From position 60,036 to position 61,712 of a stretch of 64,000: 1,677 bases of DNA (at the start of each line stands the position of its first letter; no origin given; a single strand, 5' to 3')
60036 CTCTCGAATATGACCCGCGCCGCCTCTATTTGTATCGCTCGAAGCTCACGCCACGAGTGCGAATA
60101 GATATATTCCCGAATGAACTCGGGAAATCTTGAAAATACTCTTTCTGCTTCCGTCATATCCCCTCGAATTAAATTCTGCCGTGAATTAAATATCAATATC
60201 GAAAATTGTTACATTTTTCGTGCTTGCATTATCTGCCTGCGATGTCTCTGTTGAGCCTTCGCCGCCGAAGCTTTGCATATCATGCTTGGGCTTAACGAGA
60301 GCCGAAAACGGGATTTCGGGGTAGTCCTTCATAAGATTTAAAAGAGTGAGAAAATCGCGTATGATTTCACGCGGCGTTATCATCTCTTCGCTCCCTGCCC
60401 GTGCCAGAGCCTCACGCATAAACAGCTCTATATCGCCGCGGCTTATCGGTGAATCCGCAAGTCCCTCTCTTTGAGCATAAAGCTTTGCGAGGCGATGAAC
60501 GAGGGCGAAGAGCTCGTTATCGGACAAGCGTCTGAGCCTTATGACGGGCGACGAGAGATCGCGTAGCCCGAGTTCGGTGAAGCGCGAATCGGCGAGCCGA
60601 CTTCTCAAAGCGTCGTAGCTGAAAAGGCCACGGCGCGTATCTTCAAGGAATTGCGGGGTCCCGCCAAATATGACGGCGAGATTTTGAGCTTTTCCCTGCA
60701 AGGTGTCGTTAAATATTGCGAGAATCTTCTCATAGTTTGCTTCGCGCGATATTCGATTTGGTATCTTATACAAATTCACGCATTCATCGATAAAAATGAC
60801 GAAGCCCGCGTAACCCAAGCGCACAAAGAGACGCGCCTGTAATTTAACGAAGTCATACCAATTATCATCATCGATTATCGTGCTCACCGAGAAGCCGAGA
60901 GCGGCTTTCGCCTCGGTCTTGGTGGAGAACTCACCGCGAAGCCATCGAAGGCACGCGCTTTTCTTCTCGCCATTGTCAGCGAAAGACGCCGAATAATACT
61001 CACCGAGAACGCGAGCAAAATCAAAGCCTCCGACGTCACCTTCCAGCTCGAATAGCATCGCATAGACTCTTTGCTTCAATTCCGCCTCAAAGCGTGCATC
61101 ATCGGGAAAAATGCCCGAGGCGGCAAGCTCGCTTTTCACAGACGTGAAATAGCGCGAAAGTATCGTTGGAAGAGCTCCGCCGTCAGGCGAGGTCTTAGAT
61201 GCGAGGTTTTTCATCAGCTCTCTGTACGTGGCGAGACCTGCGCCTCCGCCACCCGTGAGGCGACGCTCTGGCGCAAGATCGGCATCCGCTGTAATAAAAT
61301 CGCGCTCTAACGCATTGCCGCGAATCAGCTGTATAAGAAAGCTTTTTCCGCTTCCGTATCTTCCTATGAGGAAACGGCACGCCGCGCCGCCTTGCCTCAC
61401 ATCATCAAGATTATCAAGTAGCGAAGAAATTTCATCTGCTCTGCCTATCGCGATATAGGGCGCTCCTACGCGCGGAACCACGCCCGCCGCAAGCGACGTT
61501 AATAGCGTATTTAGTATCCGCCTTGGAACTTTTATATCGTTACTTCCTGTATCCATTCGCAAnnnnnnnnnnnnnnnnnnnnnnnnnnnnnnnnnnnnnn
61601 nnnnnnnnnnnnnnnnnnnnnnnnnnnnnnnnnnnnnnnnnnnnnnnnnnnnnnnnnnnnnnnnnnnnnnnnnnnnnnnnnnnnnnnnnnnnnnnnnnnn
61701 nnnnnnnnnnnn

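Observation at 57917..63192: Self-contained TerB-N / P-loop ATPase / Lhr-like helicase operon (Shango-type candidate anti-phage system) between ispE and housekeeping genes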

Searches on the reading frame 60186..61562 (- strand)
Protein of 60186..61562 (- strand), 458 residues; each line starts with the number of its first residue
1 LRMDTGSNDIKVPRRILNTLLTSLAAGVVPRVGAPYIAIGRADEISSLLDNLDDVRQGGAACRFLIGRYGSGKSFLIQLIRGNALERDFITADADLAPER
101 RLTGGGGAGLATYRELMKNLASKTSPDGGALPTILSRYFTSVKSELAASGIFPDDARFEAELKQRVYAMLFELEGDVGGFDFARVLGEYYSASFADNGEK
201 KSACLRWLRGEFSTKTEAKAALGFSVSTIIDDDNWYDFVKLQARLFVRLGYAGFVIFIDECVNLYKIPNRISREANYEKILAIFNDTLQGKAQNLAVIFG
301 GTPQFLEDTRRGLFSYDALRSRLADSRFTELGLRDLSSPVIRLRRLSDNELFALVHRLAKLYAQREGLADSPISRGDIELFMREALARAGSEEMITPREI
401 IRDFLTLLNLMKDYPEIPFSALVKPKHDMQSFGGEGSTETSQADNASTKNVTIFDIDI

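Call 3: search_protein_families(library=pfam, proteins=[window:60186-61562:-], max_evalue=0.01)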
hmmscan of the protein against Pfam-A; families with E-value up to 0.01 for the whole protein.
window:60186-61562:- (458 aa): 3 families
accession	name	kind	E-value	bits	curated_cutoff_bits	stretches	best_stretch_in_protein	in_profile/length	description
PF10923.14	BrxC_BrxD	-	3.3e-146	487.9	22.2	1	12-424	1-411/414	BREX system ATP-binding protein BrxC/D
PF13191.12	AAA_16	-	2.8e-07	31.6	32.6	1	39-162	3-120/167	AAA ATPase domain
PF13401.12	AAA_22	-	0.00071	20.3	27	0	59-93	4-33/130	AAA domain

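Call 4: search_protein_families(library=padloc, proteins=[window:60186-61562:-], max_evalue=0.01)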
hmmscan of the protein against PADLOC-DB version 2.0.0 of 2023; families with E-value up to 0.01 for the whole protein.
window:60186-61562:- (458 aa): 4 families
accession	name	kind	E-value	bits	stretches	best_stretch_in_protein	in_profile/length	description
PDLC03959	SngB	-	4.2e-160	531.6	1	10-427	4-419/439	-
PDLC02494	BrxD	-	1.2e-40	138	1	16-417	8-404/440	BrxD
PDLC02474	BrxC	-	0.0041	13.2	1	43-93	47-94/1223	BrxC-PglY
PDLC04140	mad8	-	0.0069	13.9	0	64-357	31-176/314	mads_8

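Call 5: search_protein_families(library=ncbifam, proteins=[window:60186-61562:-], max_evalue=0.01)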
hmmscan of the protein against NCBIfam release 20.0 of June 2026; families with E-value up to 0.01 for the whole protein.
window:60186-61562:- (458 aa): 1 family
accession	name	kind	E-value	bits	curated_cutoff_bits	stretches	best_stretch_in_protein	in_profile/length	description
NF033438.1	BREX_BrxD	equivalog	9.3e-41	140.3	350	1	18-417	6-400/423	BREX system ATP-binding protein BrxD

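Call 26: search_solved_structures(query=window:60186-61556:-, max_evalue=0.01)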
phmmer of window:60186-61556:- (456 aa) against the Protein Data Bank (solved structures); distinct sequences matched with E-value up to 0.01: 0.

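Call 43: search_dna_similar(query=window:60186-61556:-, collection=plasmids, mode=protein, max_rows=15)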
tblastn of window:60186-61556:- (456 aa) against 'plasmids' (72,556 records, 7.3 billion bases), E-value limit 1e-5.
Records with a match: 695; places in all: 700; records where one place covers at least 80% of the query: 685.
Best place of each record, by identity: <60% 695.
By first word of the organism name: Klebsiella 449; Salmonella 144; Escherichia 14; Sulfitobacter 7; Phaeobacter 5; Bradyrhizobium 4; Azospirillum 4; Raoultella 4; Burkholderia 3; Mesorhizobium 3; and 47 more.
By predicted mobility (MOB-suite, as given by PLSDB): conjugative 542; non-mobilizable 108; mobilizable 45.
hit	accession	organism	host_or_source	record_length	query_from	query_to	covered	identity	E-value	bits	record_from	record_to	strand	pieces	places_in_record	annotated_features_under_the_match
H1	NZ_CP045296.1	Paenibacillus cellulositrophicus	cell culture,Thai soil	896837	6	442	96%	47.3%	7e-127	412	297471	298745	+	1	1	ATP-binding protein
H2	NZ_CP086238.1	Clostridium estertheticum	single colony,bovine feces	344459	9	421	91%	49.3%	1e-116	383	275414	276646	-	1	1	ATP-binding protein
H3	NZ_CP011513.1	Paenibacillus peoriae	cell culture,soil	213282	6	421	91%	47.1%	1e-120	394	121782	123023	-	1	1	ATP-binding protein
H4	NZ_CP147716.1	Bradyrhizobium sp. 27S5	-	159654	1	429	94%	43.1%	6e-93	315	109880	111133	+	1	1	ATP-binding protein | TerB N-terminal domain-containing protein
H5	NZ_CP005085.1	Sphingobium sp. TKS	-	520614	9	440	95%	42.7%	6e-93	315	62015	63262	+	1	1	BREX system ATP-binding domain-containing protein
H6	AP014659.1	Bradyrhizobium diazoefficiens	-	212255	1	421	92%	43.5%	1e-92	313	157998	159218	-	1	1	uncharacterized protein | uncharacterized protein (Precursor)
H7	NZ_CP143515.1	Aeromonas hydrophila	Homo sapiens,abdominal fluid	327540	16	450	95%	42.1%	3e-88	301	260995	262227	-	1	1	ATP-binding protein | DEAD/DEAH box helicase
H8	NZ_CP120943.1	Aeromonas caviae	Homo sapiens,urine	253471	16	450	95%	42.1%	4e-88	301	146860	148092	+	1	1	ATP-binding protein | DEAD/DEAH box helicase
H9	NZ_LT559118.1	Nonomuraea gerenzanensis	-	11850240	2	421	92%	43.5%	2e-94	319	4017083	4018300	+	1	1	none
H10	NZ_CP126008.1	Bradyrhizobium elkanii USDA 94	Glycine max,soybean,root nodule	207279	1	421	92%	42.8%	1e-90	308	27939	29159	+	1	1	ATP-binding protein | TerB N-terminal domain-containing protein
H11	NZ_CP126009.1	Bradyrhizobium elkanii USDA 94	Glycine max,soybean,root nodule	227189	1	421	92%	42.8%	1e-90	308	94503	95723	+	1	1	ATP-binding protein | TerB N-terminal domain-containing protein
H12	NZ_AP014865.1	Bacillus thuringiensis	-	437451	8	413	89%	44.4%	3e-101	339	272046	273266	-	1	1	ATP-binding protein | TerB N-terminal domain-containing protein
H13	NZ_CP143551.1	Burkholderia multivorans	Homo sapiens,bronchoalveolar lavage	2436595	16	452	96%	41.1%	5e-87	297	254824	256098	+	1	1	none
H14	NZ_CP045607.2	Bacillus cereus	Whole organism,soil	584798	8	413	89%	44.1%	1e-101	340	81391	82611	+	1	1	ATP-binding protein | TerB N-terminal domain-containing protein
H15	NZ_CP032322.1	Azospirillum argentinense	soil sample,Agricultural field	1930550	16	421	89%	44.1%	1e-92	314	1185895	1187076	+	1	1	record has no annotation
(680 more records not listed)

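Call 44: search_dna_similar(query=window:60186-61556:-, collection=phages, mode=protein, max_rows=10)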
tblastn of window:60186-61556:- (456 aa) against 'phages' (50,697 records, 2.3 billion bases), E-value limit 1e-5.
No match.

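Call 45: get_annotated_region(hit=H2, flank=6000)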
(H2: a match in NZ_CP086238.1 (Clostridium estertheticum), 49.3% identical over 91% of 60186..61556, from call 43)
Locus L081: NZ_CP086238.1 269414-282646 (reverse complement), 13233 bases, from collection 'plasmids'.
description: Clostridium estertheticum strain CF002 plasmid pCF002-344, complete sequence
organism: Clostridium estertheticum (NCBI taxid 238834)
taxonomy: Bacteria; Bacillota; Clostridia; Eubacteriales; Clostridiaceae; Clostridium; Clostridium estertheticum
host: -; source: single colony,bovine feces; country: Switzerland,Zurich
typing (MOB-suite, as given by PLSDB): non-mobilizable
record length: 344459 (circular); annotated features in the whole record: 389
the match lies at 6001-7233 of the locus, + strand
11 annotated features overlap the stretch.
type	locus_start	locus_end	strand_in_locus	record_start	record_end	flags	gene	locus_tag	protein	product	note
CDS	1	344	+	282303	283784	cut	-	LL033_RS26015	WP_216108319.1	amino acid adenylation domain-containing protein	-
CDS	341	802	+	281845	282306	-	-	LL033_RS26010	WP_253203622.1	GNAT family N-acetyltransferase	-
CDS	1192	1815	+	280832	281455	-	-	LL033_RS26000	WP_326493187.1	MFS transporter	GO:0055085 - transmembrane transport [Evidence IEA]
CDS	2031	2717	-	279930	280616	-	-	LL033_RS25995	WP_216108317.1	alpha/beta hydrolase-fold protein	-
CDS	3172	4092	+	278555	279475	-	-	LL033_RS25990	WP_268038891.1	relaxase/mobilization nuclease domain-containing protein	-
CDS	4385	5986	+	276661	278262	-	-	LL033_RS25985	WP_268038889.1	TerB N-terminal domain-containing protein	-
CDS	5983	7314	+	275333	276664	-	-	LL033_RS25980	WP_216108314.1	ATP-binding protein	-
CDS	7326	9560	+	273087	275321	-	-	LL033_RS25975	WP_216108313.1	DEAD/DEAH box helicase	-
CDS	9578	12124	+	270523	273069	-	-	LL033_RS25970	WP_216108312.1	ATP-binding cassette domain-containing protein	-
CDS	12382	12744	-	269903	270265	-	-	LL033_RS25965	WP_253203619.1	IS110 family transposase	-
CDS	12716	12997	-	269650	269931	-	-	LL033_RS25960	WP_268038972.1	transposase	GO:0006313 - DNA transposition [Evidence IEA]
